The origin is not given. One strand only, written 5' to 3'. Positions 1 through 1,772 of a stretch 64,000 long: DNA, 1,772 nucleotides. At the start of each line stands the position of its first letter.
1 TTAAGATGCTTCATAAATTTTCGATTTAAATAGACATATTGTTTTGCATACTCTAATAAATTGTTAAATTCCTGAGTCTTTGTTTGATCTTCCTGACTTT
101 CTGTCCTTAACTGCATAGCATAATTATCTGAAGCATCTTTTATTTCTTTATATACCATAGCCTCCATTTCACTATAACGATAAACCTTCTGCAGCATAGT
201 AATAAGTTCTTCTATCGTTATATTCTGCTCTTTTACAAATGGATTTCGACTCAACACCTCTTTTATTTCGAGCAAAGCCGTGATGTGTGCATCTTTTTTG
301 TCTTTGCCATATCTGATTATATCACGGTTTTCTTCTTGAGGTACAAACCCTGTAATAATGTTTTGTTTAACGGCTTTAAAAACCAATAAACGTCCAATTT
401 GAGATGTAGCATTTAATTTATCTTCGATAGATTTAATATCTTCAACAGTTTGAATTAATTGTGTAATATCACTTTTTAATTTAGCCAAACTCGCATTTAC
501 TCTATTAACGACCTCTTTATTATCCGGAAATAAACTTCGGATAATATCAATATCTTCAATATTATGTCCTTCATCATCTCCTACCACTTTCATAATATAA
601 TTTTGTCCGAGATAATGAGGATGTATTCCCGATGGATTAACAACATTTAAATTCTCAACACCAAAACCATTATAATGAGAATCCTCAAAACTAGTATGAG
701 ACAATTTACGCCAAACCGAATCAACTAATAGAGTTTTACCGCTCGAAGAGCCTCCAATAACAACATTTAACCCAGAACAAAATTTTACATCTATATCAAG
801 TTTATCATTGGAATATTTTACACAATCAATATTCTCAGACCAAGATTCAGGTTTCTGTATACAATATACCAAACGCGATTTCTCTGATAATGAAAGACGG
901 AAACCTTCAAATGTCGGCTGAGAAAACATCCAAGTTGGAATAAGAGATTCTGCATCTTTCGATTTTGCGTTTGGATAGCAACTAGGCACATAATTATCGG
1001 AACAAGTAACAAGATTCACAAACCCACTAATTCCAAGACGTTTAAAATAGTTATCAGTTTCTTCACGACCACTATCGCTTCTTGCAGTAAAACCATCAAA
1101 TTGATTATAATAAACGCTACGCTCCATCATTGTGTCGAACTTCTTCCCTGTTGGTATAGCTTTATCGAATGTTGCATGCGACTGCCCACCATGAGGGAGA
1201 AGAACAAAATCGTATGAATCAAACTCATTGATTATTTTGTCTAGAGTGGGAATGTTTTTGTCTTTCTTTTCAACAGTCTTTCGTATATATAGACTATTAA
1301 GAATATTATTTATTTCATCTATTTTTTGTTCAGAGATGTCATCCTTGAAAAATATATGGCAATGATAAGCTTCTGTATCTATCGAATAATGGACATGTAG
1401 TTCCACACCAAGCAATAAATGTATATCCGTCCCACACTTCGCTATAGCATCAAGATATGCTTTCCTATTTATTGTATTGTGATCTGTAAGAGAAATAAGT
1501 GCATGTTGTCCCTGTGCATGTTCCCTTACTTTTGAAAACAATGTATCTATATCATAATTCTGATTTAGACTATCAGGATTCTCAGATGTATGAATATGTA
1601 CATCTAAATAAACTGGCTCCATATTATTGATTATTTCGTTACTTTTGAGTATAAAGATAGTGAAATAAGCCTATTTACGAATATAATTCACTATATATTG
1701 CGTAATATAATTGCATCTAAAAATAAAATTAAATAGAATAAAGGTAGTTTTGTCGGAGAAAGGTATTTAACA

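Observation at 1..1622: Unlisted 540-codon ORF at the left edge: PHP + P-loop/coiled-coil ATPase, a Ppl-like defence candidate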

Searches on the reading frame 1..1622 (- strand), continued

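Call 52: search_solved_structures(query=A1, max_evalue=0.1, show_alignments=3)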
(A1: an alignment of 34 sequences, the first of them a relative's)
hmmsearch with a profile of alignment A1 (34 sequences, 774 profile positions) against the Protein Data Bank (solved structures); distinct sequences matched with E-value up to 0.1: 5.
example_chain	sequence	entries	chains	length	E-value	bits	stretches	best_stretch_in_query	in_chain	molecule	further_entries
4nch_A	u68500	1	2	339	0.038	15.6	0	266-304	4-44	DNA double-strand break repair Rad50 ATPase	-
4nci_A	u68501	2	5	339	0.049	15.2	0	266-304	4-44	DNA double-strand break repair Rad50 ATPase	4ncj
3qkt_A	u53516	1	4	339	0.05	15.2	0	266-304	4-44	DNA double-strand break repair rad50 ATPase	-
4nck_A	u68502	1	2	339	0.077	14.6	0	266-304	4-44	DNA double-strand break repair Rad50 ATPase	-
3qku_A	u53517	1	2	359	0.084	14.5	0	266-304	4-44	DNA double-strand break repair rad50 ATPase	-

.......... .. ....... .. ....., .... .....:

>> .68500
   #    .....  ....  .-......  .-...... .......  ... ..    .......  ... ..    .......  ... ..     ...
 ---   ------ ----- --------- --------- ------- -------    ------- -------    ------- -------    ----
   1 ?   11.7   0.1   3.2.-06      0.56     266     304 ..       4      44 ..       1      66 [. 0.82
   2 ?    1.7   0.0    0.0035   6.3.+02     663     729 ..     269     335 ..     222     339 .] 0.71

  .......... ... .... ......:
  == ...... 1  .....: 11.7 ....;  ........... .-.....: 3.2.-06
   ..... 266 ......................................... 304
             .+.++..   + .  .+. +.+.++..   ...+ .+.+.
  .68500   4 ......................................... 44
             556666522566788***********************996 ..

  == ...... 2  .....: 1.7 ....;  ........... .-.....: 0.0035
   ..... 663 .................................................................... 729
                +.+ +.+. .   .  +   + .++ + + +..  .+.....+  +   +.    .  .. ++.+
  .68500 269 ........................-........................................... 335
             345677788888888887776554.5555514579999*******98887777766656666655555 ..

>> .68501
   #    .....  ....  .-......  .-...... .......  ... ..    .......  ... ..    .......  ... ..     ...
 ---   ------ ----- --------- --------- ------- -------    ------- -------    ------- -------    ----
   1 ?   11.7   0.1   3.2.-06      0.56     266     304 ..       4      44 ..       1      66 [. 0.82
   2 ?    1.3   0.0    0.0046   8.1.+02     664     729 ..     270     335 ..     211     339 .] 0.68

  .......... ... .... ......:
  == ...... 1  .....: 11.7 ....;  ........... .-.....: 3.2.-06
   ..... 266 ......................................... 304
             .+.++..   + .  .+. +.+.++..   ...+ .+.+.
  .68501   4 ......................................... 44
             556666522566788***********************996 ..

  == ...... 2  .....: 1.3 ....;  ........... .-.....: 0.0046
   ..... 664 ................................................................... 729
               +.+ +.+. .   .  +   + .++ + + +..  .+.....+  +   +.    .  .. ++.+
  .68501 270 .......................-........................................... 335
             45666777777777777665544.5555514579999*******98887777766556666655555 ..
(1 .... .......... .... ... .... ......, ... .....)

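Call 54: fold_search(model_id=the predicted structure, library=pdb)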
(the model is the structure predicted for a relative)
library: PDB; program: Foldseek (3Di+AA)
matches with E <= 10: 1123; with E <= 0.001: 51
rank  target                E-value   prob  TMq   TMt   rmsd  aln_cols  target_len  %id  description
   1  6qj1                  5.4e-08  1.00  0.19  0.33  27.5       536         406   12  Crystal structure of the C. thermophilum condensin Smc2 ATPase head (crystal from I) (released 2019-07-03)
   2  6yvv_B                5.4e-08  1.00  0.23  0.34  18.3       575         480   11  Condensin complex from S.cerevisiae ATP-free apo bridged state (released 2020-07-15)
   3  4ad8                  7.5e-08  1.00  0.21  0.32  19.0       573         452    9  Crystal structure of a deletion mutant of Deinococcus radiodurans RecN (released 2012-12-12)
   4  5xei                  2.5e-07  1.00  0.19  0.27  24.2       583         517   14  Crystal structure of the Smc head domain with a coiled coil and joint derived from Pyrococcus yayanosii (released 2017-06-07)
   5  5xns_A                1.1e-06  1.00  0.18  0.32  31.3       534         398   12  Crystal structure of the Smc head domain with an extended coiled coil bound to the C-terminal domain of ScpA derived f (released 2017-08-02)
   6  7w1m_B                2.4e-06  1.00  0.20  0.27  21.9       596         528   11  Cryo-EM structure of human cohesin-CTCF-DNA complex (released 2023-05-31)
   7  6qpw_C                2.7e-06  1.00  0.18  0.34  38.2       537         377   11  Structural basis of cohesin ring opening (released 2020-02-05)
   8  6qpq_C                5.2e-06  1.00  0.20  0.37  25.3       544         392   12  The structure of the cohesin head module elucidates the mechanism of ring opening (released 2020-02-05)
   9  3auy_B                5.5e-06  1.00  0.20  0.40  34.0       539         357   11  Crystal structure of Rad50 bound to ADP (released 2011-05-25)
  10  8dk1_C                5.5e-06  1.00  0.20  0.28  27.9       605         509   10  CryoEM structure of JetABC (head construct) from Pseudomonas aeruginosa PA14 (released 2022-10-05)
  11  9qxu_B                8.5e-06  1.00  0.21  0.22  21.0       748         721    9  JetABC DNA loaded state monomer (open) (released 2025-10-01)
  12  8as8_A                8.5e-06  1.00  0.23  0.28  19.7       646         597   10  E. coli Wadjet JetABC monomer (released 2022-12-14)
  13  4aby_A                1.0e-05  1.00  0.21  0.41  37.5       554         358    9  Crystal structure of Deinococcus radiodurans RecN head domain (released 2012-12-12)
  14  6qpq_A                1.1e-05  1.00  0.20  0.35  26.4       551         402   11  The structure of the cohesin head module elucidates the mechanism of ring opening (released 2020-02-05)
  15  6yuf_A                1.2e-05  1.00  0.18  0.34  31.5       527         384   12  Cohesin complex with loader gripping DNA (released 2020-08-19)
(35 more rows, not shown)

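Call 60: search_dna_similar(query=P0001, collection=plasmids, mode=protein, max_rows=15)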
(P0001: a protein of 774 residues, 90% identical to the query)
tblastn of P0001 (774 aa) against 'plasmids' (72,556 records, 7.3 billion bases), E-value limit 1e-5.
Records with a match: 1022; places in all: 1066; records where one place covers at least 80% of the query: 0.
Best place of each record, by identity: <60% 1022.
By first word of the organism name: Klebsiella 337; Escherichia 301; Enterobacter 53; Piscirickettsia 34; Salmonella 30; Citrobacter 28; Serratia 21; Raoultella 18; Yersinia 17; Listeria 15; and 60 more.
By predicted mobility (MOB-suite, as given by PLSDB): conjugative 738; non-mobilizable 178; mobilizable 106.
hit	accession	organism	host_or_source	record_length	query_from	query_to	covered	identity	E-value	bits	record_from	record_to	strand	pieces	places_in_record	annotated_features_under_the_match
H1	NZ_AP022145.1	Klebsiella quasipneumoniae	-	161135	452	771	41%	26.0%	8e-17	93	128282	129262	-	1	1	TrlF family AAA-like ATPase | RNA-binding domain-containing protein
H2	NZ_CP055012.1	Klebsiella quasipneumoniae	Shek Wu Hui WWTPs_72 WWTPs effluent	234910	452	771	41%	26.0%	8e-17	93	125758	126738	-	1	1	TrlF family AAA-like ATPase | RNA-binding domain-containing protein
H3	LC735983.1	Raoultella planticola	-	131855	452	771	41%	26.0%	1e-16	93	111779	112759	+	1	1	recG: ATP-dependent DNA helicase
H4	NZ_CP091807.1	Klebsiella quasipneumoniae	Homo sapiens,anal swab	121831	470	771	39%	26.2%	2e-16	92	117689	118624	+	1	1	TrlF family AAA-like ATPase | RNA-binding domain-containing protein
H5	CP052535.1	Klebsiella pneumoniae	Homo sapiens,blood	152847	470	771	39%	26.2%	2e-16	92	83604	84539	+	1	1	histidinol-phosphatase | ATP-dependent DNA helicase RecG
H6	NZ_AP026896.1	Aeromonas caviae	Microbe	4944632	470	771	39%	26.2%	3e-16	91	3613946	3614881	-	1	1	none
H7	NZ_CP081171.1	Phaeobacter inhibens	-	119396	569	770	26%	32.4%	3e-11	75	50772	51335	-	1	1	TrlF family AAA-like ATPase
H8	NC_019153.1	Klebsiella pneumoniae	-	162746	532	771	31%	26.9%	2e-15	89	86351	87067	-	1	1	TrlF family AAA-like ATPase | RNA-binding domain-containing protein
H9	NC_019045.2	Escherichia coli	-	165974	532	771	31%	26.9%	2e-15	89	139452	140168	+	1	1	TrlF family AAA-like ATPase | RNA-binding domain-containing protein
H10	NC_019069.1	Escherichia coli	-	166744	532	771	31%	26.9%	2e-15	89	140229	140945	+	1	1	TrlF family AAA-like ATPase | RNA-binding domain-containing protein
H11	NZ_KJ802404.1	Escherichia coli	Homo sapiens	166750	532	771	31%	26.9%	2e-15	89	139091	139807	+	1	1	TrlF family AAA-like ATPase | RNA-binding domain-containing protein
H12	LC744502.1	Escherichia coli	-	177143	532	771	31%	26.9%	2e-15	89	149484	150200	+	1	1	hypothetical protein | transcriptional regulator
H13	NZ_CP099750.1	Klebsiella pneumoniae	Homo sapiens,Rectal swab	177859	532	771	31%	26.9%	2e-15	89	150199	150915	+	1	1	TrlF family AAA-like ATPase | RNA-binding domain-containing protein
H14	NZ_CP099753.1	Escherichia coli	Homo sapiens,Rectal swab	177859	532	771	31%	26.9%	2e-15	89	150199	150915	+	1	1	TrlF family AAA-like ATPase | RNA-binding domain-containing protein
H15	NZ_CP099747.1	Klebsiella pneumoniae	Homo sapiens,sputum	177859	532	771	31%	26.9%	2e-15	89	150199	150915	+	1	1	TrlF family AAA-like ATPase | RNA-binding domain-containing protein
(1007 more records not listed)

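Call 61: search_dna_similar(query=P0001, collection=phages, mode=protein, max_rows=15)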
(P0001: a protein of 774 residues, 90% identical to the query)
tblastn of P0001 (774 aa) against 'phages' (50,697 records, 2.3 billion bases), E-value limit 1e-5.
Records with a match: 7; places in all: 7; records where one place covers at least 80% of the query: 0.
Best place of each record, by identity: <60% 7.
By first word of the organism name: Yersinia 2; Listeria 2; Streptococcus 1; Vibrio 1; Microcystis 1.
By host as written in the record: Yersinia enterocolitica 2; Listeria monocytogenes 2; Streptococcus suis ZKB4 1; Vibrio cyclitrophicus 10N.286.54.E11 1; Microcystis wesenbergii 1.
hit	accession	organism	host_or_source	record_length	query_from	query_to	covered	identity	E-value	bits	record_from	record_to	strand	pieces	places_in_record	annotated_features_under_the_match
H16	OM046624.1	Yersinia phage vB_YenM_42.18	Yersinia enterocolitica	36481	638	769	17%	34.8%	2e-11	74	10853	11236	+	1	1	chromosome partition protein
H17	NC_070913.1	Yersinia phage vB_YenM_42.18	Yersinia enterocolitica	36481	638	769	17%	34.8%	2e-11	74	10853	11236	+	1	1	chromosome partition protein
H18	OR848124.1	Listeria phage LM 4-14-1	Listeria monocytogenes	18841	642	769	17%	34.4%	3e-10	70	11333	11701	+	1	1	record has no annotation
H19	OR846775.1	Listeria phage LM 4-11-1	Listeria monocytogenes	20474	642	769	17%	34.4%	3e-10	70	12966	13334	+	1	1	record has no annotation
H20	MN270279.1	Streptococcus phage phi-SsuZKB4_rum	Streptococcus suis ZKB4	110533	648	767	16%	36.6%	3e-12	77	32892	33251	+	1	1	hypothetical protein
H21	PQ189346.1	Vibrio phage 10N.286.54.E11_PE001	Vibrio cyclitrophicus 10N.286.54.E11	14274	642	769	17%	32.0%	9e-12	75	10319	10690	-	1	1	hypothetical protein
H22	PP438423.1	Microcystis phage Mwe-JY31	Microcystis wesenbergii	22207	644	767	16%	30.0%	8e-8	62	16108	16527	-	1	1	hypothetical protein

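Call 62: get_annotated_region(hit=H9, flank=5000)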
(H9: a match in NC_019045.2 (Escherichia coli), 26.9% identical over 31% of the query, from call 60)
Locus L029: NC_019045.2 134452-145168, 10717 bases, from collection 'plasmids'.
description: Escherichia coli plasmid pNDM102337, complete sequence
organism: Escherichia coli (NCBI taxid 562)
taxonomy: Bacteria; Pseudomonadota; Gammaproteobacteria; Enterobacterales; Enterobacteriaceae; Escherichia; Escherichia coli
host: -; source: -; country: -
typing (MOB-suite, as given by PLSDB): conjugative; replicon IncC; relaxase MOBH,MOBH; mating-pair formation MPF_F
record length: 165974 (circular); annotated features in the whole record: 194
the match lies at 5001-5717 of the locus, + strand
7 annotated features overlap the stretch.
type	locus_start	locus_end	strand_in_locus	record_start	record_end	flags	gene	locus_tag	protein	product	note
CDS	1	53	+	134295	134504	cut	-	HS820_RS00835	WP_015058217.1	helix-turn-helix domain-containing protein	-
CDS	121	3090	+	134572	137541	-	-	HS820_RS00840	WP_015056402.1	type I restriction endonuclease subunit R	-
CDS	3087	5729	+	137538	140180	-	-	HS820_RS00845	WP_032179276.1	TrlF family AAA-like ATPase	-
CDS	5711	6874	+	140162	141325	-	-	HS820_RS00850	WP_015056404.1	RNA-binding domain-containing protein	-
CDS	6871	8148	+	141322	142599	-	-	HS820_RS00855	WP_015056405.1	restriction endonuclease subunit S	GO:0006304 - DNA modification [Evidence IEA]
CDS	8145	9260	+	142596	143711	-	-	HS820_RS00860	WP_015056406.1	AAA family ATPase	-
CDS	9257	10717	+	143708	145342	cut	-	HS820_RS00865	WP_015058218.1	type I restriction-modification system subunit M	GO:0009307 - DNA restriction-modification system [Evidence IEA]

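Call 69: find_related_loci(query=A2, collection=viral_contigs, flank=6000)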
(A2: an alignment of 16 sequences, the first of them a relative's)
Query A2 (774 aa) in viral_contigs; peptide patterns used: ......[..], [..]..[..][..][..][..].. (x = any residue, [..] = any of these).
600 stretches matched a pattern (row limit reached: there are more); 82 encode a relative of the query (tblastn E <= 1e-3); the best 80 are kept; 80 distinct loci.
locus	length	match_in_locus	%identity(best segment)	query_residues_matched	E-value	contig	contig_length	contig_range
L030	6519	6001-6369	37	642-769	2e-19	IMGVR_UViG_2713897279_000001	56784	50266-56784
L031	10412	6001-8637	36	6-767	9e-19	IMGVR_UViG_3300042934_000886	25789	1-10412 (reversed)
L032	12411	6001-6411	36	636-770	5e-18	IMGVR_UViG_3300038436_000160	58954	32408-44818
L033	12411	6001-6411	36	636-770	5e-18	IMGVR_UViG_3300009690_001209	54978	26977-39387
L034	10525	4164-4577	36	625-767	1e-17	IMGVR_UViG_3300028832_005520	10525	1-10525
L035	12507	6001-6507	33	586-770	2e-17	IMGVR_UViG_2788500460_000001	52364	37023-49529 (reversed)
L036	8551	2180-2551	38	644-767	2e-17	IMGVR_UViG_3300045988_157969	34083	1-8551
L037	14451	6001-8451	38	6-769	4e-17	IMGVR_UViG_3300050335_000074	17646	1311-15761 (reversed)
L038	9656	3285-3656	37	642-767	7e-17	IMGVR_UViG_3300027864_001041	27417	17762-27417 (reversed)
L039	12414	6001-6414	34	625-767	8e-17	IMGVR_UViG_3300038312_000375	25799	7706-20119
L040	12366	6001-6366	35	642-768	1e-16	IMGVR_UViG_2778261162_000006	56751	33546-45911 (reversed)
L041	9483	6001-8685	39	6-767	1e-16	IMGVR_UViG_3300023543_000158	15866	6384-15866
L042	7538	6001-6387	36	635-767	1e-16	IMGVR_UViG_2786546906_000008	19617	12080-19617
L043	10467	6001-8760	35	1-768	2e-16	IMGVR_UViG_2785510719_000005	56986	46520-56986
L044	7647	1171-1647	29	617-768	2e-16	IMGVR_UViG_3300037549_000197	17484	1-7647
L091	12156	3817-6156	32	6-767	3e-12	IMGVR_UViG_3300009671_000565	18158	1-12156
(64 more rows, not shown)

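Call 74: search_protein_families(library=pfam, proteins=[L011:6196-7647:+, L011:7809-9965:+, L011:4475-6190:+, L007:12765-13877:+, L007:14045-14929:+, L013:12589-13650:-, L014:8746-9972:+, L009:7989-9086:+, L091:1721-3781:+, L013:7510-9378:-], max_evalue=0.001)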
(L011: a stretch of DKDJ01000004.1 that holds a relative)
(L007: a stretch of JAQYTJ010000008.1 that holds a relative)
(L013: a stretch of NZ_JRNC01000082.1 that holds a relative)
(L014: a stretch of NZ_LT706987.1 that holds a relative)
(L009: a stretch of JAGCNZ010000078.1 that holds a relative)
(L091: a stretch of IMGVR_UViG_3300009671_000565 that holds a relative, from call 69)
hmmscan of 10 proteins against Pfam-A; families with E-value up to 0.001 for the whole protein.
L011:6196-7647:+ (483 aa): 2 families
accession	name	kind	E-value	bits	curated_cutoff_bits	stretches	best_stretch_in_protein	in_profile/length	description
PF13749.12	HATPase_c_4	-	2.7e-19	69.4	26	1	316-400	1-89/89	Putative ATP-dependent DNA helicase recG C-terminal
PF04326.19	SLFN_AlbA_2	-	5.8e-14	53.1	25.3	1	18-139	1-117/118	Schlafen, AlbA_2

L011:7809-9965:+ (718 aa): 0 families

L011:4475-6190:+ (571 aa): 1 family
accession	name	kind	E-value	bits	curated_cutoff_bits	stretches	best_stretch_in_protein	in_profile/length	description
PF07728.20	AAA_5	-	1.1e-06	29.1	22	1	219-430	3-138/139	AAA domain (dynein-related subfamily)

L007:12765-13877:+ (370 aa): 1 family
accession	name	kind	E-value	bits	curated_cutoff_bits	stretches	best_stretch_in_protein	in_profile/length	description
PF16289.11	PIN_12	-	1e-25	91.5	32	1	8-179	1-172/172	PIN domain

L007:14045-14929:+ (294 aa): 0 families

L013:12589-13650:- (353 aa): 2 families
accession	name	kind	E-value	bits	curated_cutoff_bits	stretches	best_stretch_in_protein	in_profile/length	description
PF03432.20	Relaxase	-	5.8e-23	82.1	24.6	1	17-146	1-132/132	MobA/VirD2-like, nuclease domain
PF18555.7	MobL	-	0.00074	19.1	28.5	0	70-114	120-164/383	MobL relaxases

L014:8746-9972:+ (408 aa): 3 families
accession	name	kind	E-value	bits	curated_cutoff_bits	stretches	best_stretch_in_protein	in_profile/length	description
PF13546.12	DDE_5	-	1.7e-09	38.1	27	1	40-236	24-236/272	DDE superfamily endonuclease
PF01609.27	DDE_Tnp_1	-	1.7e-08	34.9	23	1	172-335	69-185/200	Transposase DDE domain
PF13701.12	DDE_Tnp_1_4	-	0.00034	19.4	34.7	1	143-336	184-357/435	Transposase DDE domain group 1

L009:7989-9086:+ (365 aa): 2 families
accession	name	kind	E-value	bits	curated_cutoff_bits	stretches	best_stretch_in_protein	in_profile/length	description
PF02661.23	Fic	-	9.4e-21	74.9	24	1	103-220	1-93/93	Fic/DOC family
PF12802.13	MarR_2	-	2.4e-05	24.8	27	1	305-354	4-54/61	MarR family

L091:1721-3781:+ (686 aa): 3 families
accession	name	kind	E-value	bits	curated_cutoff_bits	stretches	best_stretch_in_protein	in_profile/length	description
PF13337.12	BrxL_ATPase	-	3.2e-146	486.5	25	1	164-476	2-313/313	Lon-like protease BrxL-like, ATPase domain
PF20442.3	BrxL_N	-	1.1e-48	164.9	28.2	1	20-151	1-132/132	BREX system Lon protease-like protein BrxL N-terminal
PF05362.19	Lon_C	-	6.1e-08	32.9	21.1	1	522-683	42-203/205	Lon protease (S16) C-terminal proteolytic domain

L013:7510-9378:- (622 aa): 3 families
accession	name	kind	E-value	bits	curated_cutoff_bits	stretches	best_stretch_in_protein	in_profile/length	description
PF07837.17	FTCD_N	-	2.1e-69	233.2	27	1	62-240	1-176/176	Formiminotransferase domain, N-terminal subdomain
PF04961.17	FTCD_C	-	5.9e-63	212.3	24.5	1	421-601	1-181/182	Formiminotransferase-cyclodeaminase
PF02971.19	FTCD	-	2.4e-59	199.9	24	1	242-406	1-145/145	Formiminotransferase domain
